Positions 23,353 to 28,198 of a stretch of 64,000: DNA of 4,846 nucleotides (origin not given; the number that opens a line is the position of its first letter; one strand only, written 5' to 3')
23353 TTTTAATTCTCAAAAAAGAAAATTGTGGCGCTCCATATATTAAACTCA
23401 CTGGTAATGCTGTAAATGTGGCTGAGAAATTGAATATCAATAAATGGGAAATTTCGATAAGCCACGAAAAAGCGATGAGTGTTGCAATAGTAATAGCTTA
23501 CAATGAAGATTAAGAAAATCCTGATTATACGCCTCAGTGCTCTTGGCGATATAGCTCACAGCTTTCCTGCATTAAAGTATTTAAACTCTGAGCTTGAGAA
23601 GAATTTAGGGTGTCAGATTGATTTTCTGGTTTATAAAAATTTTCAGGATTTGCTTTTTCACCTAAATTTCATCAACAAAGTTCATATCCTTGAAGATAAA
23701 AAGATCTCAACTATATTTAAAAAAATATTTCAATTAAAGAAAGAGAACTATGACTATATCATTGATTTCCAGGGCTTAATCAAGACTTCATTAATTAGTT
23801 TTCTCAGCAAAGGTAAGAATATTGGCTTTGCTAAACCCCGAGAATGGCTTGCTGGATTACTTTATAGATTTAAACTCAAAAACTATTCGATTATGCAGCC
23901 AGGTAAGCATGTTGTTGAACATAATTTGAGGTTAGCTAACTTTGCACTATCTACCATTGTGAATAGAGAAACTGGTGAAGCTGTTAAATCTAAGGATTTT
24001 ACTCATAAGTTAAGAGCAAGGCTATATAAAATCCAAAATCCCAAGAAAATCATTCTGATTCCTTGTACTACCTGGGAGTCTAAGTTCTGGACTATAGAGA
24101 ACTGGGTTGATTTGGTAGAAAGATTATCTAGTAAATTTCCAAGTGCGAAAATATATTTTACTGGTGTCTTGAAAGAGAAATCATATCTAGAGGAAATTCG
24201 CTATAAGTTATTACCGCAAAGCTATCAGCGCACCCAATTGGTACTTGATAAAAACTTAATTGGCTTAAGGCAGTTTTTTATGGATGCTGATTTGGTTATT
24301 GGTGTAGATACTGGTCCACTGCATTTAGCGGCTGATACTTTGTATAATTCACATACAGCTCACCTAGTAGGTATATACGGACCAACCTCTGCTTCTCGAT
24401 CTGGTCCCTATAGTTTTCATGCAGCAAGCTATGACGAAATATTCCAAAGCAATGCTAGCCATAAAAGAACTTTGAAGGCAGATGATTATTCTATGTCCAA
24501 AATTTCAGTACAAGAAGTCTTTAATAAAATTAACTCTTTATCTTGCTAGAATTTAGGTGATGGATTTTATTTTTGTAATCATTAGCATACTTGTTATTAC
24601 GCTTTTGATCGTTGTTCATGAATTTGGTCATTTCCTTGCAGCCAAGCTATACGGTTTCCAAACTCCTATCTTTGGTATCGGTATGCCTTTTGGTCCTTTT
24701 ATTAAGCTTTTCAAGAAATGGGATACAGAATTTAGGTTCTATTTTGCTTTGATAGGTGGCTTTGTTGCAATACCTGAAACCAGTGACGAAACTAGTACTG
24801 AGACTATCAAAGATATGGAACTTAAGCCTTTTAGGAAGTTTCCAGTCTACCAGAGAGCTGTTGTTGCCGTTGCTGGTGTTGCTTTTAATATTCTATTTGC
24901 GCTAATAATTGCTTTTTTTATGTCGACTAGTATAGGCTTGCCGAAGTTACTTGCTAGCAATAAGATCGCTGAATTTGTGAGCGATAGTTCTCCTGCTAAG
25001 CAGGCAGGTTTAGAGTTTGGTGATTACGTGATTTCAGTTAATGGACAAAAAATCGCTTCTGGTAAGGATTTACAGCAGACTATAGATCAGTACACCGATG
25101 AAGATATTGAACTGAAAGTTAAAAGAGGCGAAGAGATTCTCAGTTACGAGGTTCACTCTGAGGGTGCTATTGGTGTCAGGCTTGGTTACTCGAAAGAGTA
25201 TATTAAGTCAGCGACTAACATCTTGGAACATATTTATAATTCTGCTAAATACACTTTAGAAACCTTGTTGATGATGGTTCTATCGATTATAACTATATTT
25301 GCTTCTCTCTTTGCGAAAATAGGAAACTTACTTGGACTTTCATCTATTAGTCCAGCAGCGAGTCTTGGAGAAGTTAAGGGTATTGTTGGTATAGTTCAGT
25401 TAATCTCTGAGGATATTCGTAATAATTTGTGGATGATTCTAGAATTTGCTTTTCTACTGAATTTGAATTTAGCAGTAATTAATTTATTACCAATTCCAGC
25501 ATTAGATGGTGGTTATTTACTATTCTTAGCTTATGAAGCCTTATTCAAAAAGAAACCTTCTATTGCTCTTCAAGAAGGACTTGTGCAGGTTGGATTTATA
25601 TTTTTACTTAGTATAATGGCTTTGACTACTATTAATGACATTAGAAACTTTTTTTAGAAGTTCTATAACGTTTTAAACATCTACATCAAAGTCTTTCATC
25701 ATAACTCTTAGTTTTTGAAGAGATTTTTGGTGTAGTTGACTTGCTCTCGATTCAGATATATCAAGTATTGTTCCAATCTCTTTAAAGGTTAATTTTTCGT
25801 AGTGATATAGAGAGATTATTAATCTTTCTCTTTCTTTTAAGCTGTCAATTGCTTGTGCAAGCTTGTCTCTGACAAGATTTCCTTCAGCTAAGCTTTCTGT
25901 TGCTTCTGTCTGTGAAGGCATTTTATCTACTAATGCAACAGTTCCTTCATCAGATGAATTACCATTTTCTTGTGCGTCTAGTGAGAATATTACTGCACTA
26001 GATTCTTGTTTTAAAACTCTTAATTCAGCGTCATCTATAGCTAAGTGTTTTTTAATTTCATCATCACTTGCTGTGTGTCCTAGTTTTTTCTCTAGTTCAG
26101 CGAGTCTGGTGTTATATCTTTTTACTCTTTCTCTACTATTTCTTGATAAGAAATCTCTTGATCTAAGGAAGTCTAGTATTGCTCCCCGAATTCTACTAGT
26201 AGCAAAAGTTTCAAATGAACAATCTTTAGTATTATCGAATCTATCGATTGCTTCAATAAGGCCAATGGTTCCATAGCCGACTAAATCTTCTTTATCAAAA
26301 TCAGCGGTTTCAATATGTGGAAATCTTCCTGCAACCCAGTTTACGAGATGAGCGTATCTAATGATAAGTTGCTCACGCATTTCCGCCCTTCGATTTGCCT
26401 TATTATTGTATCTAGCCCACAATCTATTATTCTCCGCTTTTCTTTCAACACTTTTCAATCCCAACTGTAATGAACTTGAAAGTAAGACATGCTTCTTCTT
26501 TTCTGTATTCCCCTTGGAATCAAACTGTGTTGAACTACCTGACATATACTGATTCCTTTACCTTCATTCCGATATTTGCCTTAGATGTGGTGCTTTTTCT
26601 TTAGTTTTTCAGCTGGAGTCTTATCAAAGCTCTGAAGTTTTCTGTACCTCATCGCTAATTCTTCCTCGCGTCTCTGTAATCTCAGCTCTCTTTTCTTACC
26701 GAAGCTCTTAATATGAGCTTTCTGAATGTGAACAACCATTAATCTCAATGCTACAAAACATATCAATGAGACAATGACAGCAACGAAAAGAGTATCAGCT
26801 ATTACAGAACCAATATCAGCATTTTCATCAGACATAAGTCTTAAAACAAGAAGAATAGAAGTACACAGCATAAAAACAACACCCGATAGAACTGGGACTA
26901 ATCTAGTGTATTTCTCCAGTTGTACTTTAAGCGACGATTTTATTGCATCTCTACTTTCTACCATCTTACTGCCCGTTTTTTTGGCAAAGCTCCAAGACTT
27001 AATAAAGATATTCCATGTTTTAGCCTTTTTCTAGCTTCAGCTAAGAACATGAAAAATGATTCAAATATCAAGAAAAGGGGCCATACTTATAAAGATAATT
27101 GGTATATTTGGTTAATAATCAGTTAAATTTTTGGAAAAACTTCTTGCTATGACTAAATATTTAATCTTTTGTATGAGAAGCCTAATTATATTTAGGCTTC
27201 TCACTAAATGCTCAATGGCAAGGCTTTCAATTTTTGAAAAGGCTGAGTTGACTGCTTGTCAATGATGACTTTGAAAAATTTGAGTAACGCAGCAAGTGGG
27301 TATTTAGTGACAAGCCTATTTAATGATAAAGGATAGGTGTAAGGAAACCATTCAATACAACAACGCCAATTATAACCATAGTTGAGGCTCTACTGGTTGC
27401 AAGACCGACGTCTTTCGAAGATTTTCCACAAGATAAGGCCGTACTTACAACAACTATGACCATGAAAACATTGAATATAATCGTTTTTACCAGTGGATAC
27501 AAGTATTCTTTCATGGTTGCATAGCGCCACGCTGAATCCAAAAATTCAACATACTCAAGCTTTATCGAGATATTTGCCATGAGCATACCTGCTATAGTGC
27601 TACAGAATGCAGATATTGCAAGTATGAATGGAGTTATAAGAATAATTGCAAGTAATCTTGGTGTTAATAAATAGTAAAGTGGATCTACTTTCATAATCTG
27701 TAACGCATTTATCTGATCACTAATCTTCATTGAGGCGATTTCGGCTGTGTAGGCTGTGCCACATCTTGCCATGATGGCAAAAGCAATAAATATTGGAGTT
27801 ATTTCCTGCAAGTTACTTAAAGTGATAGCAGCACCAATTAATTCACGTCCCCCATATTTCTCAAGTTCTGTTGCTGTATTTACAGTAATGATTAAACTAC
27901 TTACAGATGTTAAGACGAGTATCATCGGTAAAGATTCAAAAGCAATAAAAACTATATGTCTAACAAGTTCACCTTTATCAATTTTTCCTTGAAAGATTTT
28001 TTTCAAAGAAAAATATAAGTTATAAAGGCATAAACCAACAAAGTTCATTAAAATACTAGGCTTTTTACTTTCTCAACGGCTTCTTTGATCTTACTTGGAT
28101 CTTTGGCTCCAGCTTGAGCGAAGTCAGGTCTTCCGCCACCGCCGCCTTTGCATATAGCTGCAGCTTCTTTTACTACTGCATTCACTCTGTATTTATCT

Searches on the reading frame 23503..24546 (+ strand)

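Call 68: search_protein_families(library=pfam, proteins=[window:23503-24546:+], max_evalue=0.001)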
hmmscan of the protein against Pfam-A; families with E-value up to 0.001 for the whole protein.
window:23503-24546:+ (348 aa): 1 family
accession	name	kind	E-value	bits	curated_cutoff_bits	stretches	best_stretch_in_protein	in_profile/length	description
PF01075.23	Glyco_transf_9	-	7.4e-29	101.2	22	1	77-322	7-239/247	Glycosyltransferase family 9 (heptosyltransferase)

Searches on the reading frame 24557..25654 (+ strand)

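Call 68: search_protein_families(library=pfam, proteins=[window:24557-25654:+], max_evalue=0.001)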
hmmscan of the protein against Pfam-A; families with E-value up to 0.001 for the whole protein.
window:24557-25654:+ (366 aa): 6 families
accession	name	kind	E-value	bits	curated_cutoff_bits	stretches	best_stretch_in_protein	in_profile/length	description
PF02163.28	Peptidase_M50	-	5.6e-46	157.1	27.2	1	11-352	3-220/221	Peptidase family M50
PF17820.7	PDZ_6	-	1.6e-09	37.8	27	1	143-190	7-54/54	PDZ domain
PF13180.12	PDZ_2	-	3e-09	37.5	27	1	141-199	19-78/80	PDZ domain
PF04495.20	GRASP55_65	-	1.2e-05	26.1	27.7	1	141-189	50-99/138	GRASP55/65 PDZ-like domain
PF14685.13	PDZ_Tricorn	-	0.00017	22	25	1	144-192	30-80/88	Tricorn protease PDZ domain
PF00595.29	PDZ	-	0.00023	21.9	23.2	1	137-173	29-64/81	PDZ domain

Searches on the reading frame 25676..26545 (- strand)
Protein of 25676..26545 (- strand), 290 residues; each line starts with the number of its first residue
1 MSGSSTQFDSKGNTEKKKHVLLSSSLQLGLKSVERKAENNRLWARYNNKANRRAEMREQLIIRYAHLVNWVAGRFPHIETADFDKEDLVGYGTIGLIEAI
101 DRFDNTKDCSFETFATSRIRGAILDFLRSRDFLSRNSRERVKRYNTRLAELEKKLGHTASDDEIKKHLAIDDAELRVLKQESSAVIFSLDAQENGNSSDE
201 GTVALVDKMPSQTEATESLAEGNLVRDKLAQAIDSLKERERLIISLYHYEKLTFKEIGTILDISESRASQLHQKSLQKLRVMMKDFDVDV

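Call 68: search_protein_families(library=pfam, proteins=[window:25676-26545:-], max_evalue=0.001)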
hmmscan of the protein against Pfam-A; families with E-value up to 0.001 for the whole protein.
window:25676-26545:- (290 aa): 4 families
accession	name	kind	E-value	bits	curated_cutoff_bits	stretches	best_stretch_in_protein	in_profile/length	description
PF04545.22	Sigma70_r4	-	9.2e-17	60.7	24.1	1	232-280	1-49/50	Sigma-70, region 4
PF04542.20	Sigma70_r2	-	7.2e-14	51.8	24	1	61-131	2-69/71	Sigma-70 region 2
PF08281.18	Sigma70_r4_2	-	1.7e-08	34.4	25.7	1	227-279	2-54/54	Sigma-70, region 4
PF04539.22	Sigma70_r3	-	8.5e-05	23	25.3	1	142-205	4-68/78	Sigma-70 region 3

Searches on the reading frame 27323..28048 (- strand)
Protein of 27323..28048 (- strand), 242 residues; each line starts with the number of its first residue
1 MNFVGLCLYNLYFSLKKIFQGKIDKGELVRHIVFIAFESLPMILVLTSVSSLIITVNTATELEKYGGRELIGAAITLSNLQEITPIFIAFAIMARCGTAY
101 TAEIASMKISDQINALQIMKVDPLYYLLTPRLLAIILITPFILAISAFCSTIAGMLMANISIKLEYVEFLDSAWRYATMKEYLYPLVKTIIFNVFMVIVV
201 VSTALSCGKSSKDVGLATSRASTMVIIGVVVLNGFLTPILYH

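Call 68: search_protein_families(library=pfam, proteins=[window:27323-28048:-], max_evalue=0.001)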
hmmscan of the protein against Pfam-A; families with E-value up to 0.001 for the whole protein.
window:27323-28048:- (242 aa): 1 family
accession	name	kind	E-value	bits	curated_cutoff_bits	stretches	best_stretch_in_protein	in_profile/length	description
PF02405.21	MlaE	-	1.4e-46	159.2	22.5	1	29-237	2-210/212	Permease MlaE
